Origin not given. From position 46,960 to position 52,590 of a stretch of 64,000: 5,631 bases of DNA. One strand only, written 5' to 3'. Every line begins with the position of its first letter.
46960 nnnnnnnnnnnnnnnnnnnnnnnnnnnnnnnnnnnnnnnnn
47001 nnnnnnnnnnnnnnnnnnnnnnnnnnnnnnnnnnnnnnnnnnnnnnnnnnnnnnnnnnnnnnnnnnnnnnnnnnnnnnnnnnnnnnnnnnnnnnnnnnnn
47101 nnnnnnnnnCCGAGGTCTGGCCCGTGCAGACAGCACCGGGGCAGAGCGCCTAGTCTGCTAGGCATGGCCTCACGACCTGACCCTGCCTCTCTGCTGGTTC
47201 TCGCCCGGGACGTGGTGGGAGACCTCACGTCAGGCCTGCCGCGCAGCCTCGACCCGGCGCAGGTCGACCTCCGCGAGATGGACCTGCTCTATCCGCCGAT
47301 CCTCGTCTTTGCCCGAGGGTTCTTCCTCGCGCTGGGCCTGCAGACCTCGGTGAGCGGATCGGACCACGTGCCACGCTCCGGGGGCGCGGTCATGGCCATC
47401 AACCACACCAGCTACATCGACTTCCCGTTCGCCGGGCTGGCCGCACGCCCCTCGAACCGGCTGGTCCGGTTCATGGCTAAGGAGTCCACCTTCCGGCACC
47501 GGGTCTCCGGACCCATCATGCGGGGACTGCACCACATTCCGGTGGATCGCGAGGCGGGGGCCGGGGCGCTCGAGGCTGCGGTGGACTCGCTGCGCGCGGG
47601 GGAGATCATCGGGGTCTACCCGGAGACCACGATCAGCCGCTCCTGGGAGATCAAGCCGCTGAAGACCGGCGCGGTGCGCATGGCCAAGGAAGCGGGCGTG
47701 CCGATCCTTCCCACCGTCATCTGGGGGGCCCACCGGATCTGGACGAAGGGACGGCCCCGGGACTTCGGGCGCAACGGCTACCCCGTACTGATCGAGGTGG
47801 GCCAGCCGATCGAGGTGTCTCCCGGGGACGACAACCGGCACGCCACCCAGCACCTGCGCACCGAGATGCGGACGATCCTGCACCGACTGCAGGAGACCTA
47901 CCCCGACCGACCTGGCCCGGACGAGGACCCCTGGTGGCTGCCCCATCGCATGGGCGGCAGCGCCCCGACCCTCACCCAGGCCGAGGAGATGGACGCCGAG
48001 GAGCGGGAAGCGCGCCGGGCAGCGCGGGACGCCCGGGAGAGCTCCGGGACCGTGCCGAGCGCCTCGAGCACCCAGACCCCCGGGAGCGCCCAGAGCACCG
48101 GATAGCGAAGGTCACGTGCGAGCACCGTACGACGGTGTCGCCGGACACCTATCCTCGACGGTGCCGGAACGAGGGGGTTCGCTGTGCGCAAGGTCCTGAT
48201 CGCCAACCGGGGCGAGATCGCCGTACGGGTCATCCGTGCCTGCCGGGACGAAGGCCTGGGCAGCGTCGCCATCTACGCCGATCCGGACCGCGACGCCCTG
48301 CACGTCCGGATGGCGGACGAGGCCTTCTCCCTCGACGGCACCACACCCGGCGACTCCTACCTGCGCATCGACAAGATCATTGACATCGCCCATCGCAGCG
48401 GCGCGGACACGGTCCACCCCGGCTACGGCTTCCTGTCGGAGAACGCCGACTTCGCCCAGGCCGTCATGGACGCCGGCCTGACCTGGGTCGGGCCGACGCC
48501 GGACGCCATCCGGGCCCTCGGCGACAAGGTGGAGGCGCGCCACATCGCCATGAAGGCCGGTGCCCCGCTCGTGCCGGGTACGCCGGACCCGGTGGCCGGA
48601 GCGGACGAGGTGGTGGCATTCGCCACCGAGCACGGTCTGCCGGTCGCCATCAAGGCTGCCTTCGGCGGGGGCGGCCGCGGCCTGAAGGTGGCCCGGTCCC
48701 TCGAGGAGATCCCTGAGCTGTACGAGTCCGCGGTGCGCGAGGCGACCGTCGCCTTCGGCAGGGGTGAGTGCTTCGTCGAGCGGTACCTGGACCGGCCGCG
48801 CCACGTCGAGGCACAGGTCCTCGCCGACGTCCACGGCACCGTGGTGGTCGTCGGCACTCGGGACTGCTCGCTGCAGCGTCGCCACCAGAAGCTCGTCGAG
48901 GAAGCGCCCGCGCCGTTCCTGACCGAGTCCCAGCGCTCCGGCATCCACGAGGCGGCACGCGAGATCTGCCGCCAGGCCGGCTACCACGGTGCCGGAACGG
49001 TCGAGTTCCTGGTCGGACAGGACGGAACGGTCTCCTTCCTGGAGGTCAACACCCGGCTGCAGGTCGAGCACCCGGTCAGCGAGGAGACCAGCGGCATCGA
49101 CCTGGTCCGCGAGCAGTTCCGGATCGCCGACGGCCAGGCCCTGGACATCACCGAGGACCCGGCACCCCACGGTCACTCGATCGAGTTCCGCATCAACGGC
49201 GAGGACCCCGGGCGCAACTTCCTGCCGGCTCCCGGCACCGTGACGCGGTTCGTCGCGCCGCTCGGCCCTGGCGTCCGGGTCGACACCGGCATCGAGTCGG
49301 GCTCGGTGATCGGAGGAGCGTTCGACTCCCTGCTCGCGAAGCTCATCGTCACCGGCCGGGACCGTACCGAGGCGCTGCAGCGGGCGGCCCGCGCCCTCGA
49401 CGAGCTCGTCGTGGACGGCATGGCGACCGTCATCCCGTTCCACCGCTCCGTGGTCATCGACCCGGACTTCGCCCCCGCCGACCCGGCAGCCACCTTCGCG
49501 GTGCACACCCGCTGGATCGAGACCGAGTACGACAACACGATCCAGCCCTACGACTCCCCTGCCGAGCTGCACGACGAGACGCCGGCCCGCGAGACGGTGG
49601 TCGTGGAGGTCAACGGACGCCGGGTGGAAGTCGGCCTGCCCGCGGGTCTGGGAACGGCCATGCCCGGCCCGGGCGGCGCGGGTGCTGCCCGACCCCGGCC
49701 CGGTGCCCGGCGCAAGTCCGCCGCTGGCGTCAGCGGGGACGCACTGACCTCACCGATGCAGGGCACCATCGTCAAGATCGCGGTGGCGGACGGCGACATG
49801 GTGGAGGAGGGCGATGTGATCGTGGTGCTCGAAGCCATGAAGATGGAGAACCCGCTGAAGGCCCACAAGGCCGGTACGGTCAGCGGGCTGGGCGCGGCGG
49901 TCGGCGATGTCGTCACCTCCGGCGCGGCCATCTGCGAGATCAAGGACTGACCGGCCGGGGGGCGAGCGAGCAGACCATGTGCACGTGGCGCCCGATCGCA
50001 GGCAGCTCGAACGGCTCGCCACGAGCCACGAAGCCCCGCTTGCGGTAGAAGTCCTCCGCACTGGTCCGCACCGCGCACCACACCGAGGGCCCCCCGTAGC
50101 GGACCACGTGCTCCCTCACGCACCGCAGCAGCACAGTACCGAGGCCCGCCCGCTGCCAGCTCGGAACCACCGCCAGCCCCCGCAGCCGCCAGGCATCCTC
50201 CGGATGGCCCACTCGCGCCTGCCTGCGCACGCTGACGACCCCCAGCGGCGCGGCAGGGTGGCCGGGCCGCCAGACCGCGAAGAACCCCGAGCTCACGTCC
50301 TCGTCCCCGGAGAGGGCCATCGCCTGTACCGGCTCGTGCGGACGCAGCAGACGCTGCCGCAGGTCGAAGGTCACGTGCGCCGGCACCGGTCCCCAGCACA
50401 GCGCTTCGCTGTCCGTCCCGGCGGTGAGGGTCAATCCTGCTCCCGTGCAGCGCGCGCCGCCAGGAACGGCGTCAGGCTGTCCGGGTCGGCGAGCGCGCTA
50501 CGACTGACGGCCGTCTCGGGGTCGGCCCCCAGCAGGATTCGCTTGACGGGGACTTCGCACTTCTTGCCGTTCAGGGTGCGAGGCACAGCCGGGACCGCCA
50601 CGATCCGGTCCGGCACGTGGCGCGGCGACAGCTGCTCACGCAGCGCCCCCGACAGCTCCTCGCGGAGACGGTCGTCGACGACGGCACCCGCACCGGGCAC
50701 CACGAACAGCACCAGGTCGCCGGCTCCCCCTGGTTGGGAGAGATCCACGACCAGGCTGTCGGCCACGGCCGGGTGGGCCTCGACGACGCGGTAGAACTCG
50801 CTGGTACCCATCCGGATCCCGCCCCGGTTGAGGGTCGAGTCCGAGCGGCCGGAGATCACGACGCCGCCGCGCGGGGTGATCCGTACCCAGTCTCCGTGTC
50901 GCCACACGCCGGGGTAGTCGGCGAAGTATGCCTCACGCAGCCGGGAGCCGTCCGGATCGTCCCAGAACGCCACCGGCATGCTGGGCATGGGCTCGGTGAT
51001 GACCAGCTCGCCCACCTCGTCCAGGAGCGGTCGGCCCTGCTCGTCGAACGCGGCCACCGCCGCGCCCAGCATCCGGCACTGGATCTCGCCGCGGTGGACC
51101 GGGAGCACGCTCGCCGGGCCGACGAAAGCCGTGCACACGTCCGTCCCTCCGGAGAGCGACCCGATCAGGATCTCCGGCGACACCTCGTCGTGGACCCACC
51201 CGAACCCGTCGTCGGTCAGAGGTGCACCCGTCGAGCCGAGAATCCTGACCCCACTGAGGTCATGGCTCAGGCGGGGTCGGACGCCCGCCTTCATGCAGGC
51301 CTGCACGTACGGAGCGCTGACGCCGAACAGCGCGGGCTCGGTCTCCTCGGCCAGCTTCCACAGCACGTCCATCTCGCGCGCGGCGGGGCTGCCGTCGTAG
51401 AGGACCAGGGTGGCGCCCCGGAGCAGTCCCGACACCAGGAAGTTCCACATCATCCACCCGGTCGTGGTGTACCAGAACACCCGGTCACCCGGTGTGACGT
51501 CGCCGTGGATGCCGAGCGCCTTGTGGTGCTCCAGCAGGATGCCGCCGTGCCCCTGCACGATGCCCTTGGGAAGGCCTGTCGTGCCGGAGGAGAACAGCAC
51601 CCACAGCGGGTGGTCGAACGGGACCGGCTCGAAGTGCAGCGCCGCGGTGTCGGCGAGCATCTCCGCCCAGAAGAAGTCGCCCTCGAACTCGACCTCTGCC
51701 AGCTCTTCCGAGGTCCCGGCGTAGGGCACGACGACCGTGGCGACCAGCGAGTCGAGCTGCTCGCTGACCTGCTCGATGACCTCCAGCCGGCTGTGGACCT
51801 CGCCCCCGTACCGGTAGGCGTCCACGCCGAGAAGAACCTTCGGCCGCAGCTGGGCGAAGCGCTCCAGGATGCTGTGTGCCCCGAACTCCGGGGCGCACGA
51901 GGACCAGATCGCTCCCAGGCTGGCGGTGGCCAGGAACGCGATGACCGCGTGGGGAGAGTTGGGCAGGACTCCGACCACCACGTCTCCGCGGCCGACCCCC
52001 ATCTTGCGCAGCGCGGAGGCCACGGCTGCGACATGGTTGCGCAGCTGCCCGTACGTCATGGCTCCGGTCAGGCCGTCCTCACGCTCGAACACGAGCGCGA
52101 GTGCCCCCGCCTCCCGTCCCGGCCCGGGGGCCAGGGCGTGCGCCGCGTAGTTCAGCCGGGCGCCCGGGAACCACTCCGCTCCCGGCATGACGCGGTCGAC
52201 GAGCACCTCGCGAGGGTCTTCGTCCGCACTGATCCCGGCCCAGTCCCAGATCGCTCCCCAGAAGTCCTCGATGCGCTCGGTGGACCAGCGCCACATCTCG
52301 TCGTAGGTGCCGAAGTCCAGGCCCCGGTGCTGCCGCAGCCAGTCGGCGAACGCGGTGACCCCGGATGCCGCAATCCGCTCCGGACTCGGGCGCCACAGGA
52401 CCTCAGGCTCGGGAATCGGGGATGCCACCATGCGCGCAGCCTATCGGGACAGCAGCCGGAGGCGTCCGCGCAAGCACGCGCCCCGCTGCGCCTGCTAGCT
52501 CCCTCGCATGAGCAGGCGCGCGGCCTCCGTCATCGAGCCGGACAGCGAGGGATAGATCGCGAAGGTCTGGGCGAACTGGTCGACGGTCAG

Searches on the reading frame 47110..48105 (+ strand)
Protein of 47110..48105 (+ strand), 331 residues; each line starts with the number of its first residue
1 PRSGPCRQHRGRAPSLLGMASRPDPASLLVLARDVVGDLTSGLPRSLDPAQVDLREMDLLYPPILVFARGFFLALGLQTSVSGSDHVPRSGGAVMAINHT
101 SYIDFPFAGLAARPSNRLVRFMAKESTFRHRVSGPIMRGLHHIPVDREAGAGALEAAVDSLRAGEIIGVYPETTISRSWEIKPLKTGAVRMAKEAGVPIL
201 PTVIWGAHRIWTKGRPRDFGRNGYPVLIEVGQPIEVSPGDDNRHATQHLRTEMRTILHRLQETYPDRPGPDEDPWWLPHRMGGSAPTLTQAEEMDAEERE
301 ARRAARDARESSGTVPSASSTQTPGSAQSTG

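Call 7: search_protein_families(library=ncbifam, proteins=[window:47110-48105:+])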
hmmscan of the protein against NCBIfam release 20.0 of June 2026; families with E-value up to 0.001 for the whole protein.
window:47110-48105:+ (331 aa): 5 families
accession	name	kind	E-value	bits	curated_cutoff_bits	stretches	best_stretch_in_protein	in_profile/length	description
TIGR00530.1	AGP_acyltrn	subfamily_domain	7.8e-23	80.7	102.95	1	76-204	1-129/130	1-acylglycerol-3-phosphate O-acyltransferase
NF006386.0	PRK08633.1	equivalog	1.3e-19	69.5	1221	1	73-235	423-587/1147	acyl-[ACP]--phospholipid O-acyltransferase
NF011593.0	PRK15018.1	equivalog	4.3e-06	26.6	501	1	153-260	127-232/245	1-acylglycerol-3-phosphate O-acyltransferase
NF005291.0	PRK06814.1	equivalog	1.3e-05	23.3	1349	1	74-209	436-568/1140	acyl-[ACP]--phospholipid O-acyltransferase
NF052553.1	LyOrLpactfOlsABRUA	equivalog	0.00044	19.5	300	0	66-195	42-167/263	lyso-ornithine lipid O-acyltransferase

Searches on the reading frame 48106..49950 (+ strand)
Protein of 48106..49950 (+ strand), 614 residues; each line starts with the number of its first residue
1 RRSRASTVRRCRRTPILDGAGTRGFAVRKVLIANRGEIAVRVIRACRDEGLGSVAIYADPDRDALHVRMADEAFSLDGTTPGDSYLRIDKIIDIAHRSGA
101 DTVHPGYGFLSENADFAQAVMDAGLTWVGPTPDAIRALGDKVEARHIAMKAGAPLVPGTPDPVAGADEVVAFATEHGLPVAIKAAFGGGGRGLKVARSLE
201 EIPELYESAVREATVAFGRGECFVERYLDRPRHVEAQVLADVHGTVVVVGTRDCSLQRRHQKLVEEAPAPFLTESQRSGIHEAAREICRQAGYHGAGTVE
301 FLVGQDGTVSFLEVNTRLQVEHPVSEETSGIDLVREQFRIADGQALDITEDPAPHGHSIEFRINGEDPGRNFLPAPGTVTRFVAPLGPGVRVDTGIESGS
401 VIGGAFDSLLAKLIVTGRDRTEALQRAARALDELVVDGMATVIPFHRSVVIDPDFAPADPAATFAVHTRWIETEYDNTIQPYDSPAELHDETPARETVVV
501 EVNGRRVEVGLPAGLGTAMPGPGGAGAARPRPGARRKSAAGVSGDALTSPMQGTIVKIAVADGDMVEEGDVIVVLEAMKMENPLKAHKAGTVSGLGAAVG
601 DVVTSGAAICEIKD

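Call 7: search_protein_families(library=ncbifam, proteins=[window:48106-49950:+])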
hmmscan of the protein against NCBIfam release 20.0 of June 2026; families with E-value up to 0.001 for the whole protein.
window:48106-49950:+ (614 aa): 43 families (the best 25 are shown)
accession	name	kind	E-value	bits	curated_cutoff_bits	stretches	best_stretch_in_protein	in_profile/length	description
NF009554.0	PRK12999.1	equivalog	1.8e-176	589.1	965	2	27-465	5-452/1147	pyruvate carboxylase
NF006367.0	PRK08591.1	subfamily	7.1e-164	545.8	597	1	27-465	2-441/451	acetyl-CoA carboxylase biotin carboxylase subunit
NF006406.0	PRK08654.1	equivalog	2.7e-160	534.2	739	1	28-479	3-454/499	acetyl-CoA carboxylase biotin carboxylase subunit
TIGR01235.1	pyruv_carbox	equivalog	2.5e-159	532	1114.45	2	29-463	1-446/1143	pyruvate carboxylase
TIGR02712.1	urea_carbox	equivalog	4.1e-157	524.9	1303.85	2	28-462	2-436/1201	urea carboxylase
TIGR00514.1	accC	equivalog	1.9e-156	521.4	626.5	1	27-464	2-440/449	acetyl-CoA carboxylase biotin carboxylase subunit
NF005525.0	PRK07178.1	equivalog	1.4e-152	508.6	768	1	27-471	2-446/471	acetyl-CoA carboxylase biotin carboxylase subunit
NF009471.0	PRK12833.1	equivalog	2.8e-152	507.5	686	1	26-473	4-450/467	acetyl-CoA carboxylase biotin carboxylase subunit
NF004085.0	PRK05586.1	equivalog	2.1e-145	485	723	1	27-459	2-435/448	acetyl-CoA carboxylase biotin carboxylase subunit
NF006287.0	PRK08463.1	equivalog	2.5e-137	458.6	775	1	27-456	2-432/479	acetyl-CoA carboxylase subunit A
NF006286.0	PRK08462.1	equivalog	1.8e-132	442.4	740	1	27-459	4-435/445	acetyl-CoA carboxylase biotin carboxylase subunit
NF005117.0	PRK06549.1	equivalog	1.5e-19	70.9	159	1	536-612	53-129/130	acetyl-CoA carboxylase biotin carboxyl carrier protein subunit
NF010643.0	PRK14040.1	subfamily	2.8e-17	62.4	892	1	491-611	475-593/595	oxaloacetate decarboxylase subunit alpha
NF006761.0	PRK09282.1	domain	8.3e-17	60.9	402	1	540-613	517-590/591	pyruvate carboxylase subunit B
TIGR01108.1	oadA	equivalog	4e-16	58.6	756.5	1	490-607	467-580/582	sodium-extruding oxaloacetate decarboxylase subunit alpha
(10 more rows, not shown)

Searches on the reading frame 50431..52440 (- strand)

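Call 7: search_protein_families(library=ncbifam, proteins=[window:50431-52440:-])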
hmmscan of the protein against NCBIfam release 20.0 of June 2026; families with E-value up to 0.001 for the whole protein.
window:50431-52440:- (669 aa): 87 families (the best 25 are shown)
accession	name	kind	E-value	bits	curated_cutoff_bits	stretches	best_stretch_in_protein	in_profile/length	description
NF002937.0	PRK03584.1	subfamily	9.5e-273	906.3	639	1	12-666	4-655/657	acetoacetate--CoA ligase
TIGR01217.1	ac_ac_CoA_syn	equivalog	8.6e-246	817.1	520.9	1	12-659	3-644/652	acetoacetate--CoA ligase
TIGR02188.1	Ac_CoA_lig_AcsA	equivalog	5.8e-82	275.9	724.95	1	44-656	5-623/629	acetate--CoA ligase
NF001208.0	PRK00174.1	subfamily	6.3e-80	269.3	657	1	37-657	20-639/649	acetate--CoA ligase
TIGR02316.1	propion_prpE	equivalog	6.9e-57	193.4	827.4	1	45-657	2-620/628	propionate--CoA ligase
NF007815.0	PRK10524.1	equivalog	8.2e-54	183.2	955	1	45-642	3-609/629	propionate--CoA ligase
NF003313.0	PRK04319.1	equivalog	5.5e-39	133.9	729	1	89-626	36-551/574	acetate--CoA ligase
NF004814.0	PRK06164.1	equivalog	1.1e-31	110.1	677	1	127-625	35-516/540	acyl-CoA synthetase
NF053567.1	HBDA_AROS1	equivalog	2.5e-31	108.7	1000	1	127-629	39-512/523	3-hydroxybenzoate--CoA ligase HbdA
NF004837.0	PRK06187.1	subfamily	4.1e-30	104.5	476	1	119-626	30-512/531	long-chain-fatty-acid--CoA ligase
TIGR02262.1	benz_CoA_lig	subfamily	1.4e-27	96.7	375.25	1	126-626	29-499/508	benzoate-CoA ligase family protein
NF004114.0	PRK05605.1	equivalog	4.2e-27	94.7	766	2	127-303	59-248/575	long-chain-fatty-acid--CoA ligase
TIGR01733.1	AA-adenyl-dom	subfamily_domain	1.8e-25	89.6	317.4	1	129-564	1-409/409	amino acid adenylation domain-containing protein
NF047394.1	AcylCoAsynMbcS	equivalog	1.2e-22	80.3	850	1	113-630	27-514/525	acyl-CoA synthetase MbcS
TIGR03098.1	ligase_PEP_1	hypoth_equivalog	3.3e-22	78.6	592.35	1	111-626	14-508/517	acyl-CoA ligase (AMP-forming), exosortase A system-associated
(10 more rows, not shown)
